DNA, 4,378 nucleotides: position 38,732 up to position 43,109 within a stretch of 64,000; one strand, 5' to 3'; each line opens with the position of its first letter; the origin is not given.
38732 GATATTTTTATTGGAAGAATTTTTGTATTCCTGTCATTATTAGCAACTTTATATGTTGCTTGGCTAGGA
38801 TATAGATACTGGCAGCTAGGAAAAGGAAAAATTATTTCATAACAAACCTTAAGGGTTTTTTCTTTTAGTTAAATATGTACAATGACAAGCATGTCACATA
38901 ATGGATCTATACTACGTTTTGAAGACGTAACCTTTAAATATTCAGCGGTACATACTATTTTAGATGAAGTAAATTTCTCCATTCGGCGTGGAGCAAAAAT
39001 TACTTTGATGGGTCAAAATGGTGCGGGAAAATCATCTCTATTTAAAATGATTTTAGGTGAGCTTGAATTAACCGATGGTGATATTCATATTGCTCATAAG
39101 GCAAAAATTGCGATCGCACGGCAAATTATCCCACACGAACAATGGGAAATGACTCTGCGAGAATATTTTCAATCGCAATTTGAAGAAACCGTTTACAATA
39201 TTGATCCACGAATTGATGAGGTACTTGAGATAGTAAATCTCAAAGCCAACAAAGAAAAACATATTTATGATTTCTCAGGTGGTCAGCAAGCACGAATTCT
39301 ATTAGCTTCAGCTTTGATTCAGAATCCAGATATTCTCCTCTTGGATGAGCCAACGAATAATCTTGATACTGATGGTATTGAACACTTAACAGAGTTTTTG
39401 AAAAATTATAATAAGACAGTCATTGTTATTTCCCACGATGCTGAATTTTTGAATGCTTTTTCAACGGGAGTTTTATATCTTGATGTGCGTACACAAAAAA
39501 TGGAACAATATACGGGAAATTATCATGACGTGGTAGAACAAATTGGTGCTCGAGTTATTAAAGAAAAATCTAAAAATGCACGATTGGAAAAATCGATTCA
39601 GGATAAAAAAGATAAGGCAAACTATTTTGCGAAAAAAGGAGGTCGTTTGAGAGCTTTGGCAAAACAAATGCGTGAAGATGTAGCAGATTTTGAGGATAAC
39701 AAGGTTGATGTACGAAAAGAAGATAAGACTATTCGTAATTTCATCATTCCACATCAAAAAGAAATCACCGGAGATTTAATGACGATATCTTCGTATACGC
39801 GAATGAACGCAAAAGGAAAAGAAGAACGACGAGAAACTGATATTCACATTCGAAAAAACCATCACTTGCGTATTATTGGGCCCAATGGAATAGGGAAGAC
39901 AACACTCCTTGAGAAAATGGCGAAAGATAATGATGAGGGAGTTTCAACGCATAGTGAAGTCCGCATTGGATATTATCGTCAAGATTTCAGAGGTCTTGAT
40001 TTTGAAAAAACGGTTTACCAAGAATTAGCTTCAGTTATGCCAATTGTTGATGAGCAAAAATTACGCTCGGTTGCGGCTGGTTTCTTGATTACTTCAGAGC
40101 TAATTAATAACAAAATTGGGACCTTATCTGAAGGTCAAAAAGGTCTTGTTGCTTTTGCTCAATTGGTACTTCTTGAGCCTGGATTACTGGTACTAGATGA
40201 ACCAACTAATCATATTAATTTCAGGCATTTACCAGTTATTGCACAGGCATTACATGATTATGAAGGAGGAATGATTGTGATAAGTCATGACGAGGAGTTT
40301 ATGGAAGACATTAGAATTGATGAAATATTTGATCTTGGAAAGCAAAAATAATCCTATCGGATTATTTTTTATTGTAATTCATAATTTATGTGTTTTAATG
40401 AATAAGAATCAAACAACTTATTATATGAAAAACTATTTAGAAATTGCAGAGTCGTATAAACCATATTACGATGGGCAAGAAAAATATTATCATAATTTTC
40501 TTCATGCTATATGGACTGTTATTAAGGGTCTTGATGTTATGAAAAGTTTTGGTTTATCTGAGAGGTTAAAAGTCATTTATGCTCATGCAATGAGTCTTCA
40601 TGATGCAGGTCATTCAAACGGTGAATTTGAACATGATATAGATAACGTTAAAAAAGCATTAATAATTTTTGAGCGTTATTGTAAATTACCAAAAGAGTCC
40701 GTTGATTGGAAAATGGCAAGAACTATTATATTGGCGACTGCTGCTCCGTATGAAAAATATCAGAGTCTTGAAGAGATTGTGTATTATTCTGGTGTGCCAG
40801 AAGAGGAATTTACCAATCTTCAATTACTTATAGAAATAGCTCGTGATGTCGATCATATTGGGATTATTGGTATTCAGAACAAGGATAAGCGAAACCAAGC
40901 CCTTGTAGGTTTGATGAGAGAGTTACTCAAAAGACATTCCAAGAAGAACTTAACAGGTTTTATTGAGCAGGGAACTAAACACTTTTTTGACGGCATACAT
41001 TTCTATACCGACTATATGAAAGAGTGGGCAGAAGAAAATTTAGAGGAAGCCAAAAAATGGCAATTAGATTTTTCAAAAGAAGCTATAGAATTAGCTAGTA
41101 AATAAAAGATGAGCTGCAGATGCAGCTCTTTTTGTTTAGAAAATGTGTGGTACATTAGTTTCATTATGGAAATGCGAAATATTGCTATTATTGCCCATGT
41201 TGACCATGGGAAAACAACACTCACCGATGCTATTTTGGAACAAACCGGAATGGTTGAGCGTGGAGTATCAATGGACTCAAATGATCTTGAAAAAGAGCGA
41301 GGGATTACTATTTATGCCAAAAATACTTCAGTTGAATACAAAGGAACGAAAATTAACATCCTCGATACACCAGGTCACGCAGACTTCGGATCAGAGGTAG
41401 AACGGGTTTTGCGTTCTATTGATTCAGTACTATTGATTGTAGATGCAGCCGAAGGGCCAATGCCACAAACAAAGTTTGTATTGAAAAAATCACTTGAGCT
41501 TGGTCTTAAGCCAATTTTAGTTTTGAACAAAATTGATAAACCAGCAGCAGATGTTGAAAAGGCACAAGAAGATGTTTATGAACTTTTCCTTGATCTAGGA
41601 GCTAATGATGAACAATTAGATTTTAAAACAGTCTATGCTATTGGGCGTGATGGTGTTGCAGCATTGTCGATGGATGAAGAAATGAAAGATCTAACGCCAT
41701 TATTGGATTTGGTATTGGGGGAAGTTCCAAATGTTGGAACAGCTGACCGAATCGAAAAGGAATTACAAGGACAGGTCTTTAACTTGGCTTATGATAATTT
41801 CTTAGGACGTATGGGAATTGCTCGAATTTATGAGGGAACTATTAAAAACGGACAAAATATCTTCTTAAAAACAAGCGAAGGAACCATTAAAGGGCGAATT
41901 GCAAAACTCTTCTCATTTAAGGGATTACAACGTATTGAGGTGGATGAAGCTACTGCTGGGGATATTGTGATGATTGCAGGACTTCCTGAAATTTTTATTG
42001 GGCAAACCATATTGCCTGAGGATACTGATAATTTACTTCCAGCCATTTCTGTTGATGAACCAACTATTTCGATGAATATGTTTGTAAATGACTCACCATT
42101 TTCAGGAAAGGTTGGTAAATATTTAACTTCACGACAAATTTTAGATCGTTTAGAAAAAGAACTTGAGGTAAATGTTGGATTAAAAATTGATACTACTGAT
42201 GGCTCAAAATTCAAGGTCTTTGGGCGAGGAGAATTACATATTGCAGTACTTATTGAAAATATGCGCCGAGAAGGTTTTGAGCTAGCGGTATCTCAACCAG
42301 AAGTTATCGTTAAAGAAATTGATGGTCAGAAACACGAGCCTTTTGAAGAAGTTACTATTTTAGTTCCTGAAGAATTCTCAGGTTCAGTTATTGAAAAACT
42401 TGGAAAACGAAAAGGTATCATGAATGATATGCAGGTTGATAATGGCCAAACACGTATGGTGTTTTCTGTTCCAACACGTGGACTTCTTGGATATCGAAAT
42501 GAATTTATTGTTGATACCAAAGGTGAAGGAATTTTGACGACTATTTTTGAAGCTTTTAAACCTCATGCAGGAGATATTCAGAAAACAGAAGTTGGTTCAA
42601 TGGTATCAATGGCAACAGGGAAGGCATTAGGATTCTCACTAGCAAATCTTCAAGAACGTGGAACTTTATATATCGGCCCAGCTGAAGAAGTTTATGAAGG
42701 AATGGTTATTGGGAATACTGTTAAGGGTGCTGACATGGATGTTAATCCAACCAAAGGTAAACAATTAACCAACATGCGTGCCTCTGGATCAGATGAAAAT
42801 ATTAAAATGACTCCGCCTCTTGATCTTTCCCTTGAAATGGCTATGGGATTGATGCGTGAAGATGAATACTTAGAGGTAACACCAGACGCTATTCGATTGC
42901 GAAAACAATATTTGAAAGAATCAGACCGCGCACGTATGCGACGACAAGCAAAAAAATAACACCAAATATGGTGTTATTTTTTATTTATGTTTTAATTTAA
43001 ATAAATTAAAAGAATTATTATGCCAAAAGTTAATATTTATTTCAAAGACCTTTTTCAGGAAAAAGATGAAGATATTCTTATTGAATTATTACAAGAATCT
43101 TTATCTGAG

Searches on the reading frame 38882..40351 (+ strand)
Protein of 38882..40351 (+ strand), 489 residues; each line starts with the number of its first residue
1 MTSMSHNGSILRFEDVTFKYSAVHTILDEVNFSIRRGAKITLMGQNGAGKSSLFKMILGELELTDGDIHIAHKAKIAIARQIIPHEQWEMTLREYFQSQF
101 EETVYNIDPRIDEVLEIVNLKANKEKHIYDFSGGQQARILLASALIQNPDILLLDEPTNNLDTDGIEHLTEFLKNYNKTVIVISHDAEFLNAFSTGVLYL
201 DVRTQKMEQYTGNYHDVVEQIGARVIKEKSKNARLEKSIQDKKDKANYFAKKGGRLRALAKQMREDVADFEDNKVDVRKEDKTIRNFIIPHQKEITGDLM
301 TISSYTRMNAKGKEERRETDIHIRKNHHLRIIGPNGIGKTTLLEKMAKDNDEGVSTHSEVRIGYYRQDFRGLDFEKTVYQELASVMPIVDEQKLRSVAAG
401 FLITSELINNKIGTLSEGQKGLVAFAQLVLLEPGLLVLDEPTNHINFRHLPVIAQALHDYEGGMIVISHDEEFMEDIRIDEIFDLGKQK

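Call 66: search_protein_families(library=pfam, proteins=[window:38882-40351:+], max_evalue=0.00001)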
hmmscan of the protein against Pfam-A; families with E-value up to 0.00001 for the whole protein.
window:38882-40351:+ (489 aa): 6 families
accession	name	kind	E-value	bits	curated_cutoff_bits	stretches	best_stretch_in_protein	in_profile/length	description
PF00005.33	ABC_tran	-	1.3e-45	155.9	25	2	27-159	1-137/137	ABC transporter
PF13304.12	AAA_21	-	1.6e-17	65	27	1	107-191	213-304/304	AAA domain, putative AbiEii toxin, Type IV TA system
PF02463.25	SMC_N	-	5.9e-15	55.7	40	1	41-194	28-206/220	RecF/RecN/SMC N terminal domain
PF03193.22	RsgA_GTPase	-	8.3e-08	32.7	30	0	27-69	97-138/174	RsgA GTPase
PF13401.12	AAA_22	-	7.7e-07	29.9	27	0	328-361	7-33/130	AAA domain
PF13555.12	AAA_29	-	2.5e-06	27.6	27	0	30-54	15-39/61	P-loop containing region of AAA domain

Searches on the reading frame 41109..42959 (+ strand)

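Call 66: search_protein_families(library=pfam, proteins=[window:41109-42959:+], max_evalue=0.00001)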
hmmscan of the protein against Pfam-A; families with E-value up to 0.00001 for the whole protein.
window:41109-42959:+ (616 aa): 6 families
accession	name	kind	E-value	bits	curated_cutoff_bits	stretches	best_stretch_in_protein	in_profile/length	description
PF00009.33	GTP_EFTU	-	3.8e-51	173.8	26.5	1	21-201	2-181/188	Elongation factor Tu GTP binding domain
PF21018.2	BipA_C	-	2.3e-41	140.4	23.8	1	496-603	2-109/110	TypA/BipA C-terminal domain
PF00679.30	EFG_C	-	1.3e-20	73.6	27.9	1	409-492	3-87/89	Elongation factor G C-terminus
PF03144.31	GTP_EFTU_D2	-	4.2e-14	53.2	30.3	1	233-301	1-72/73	Elongation factor Tu domain 2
PF22042.2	EF-G_D2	-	1.6e-10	41.4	27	1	219-301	2-81/84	Elongation factor G domain 2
PF01926.29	MMR_HSR1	-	3.4e-07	30.8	21.9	1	25-141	2-113/113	50S ribosome-binding GTPase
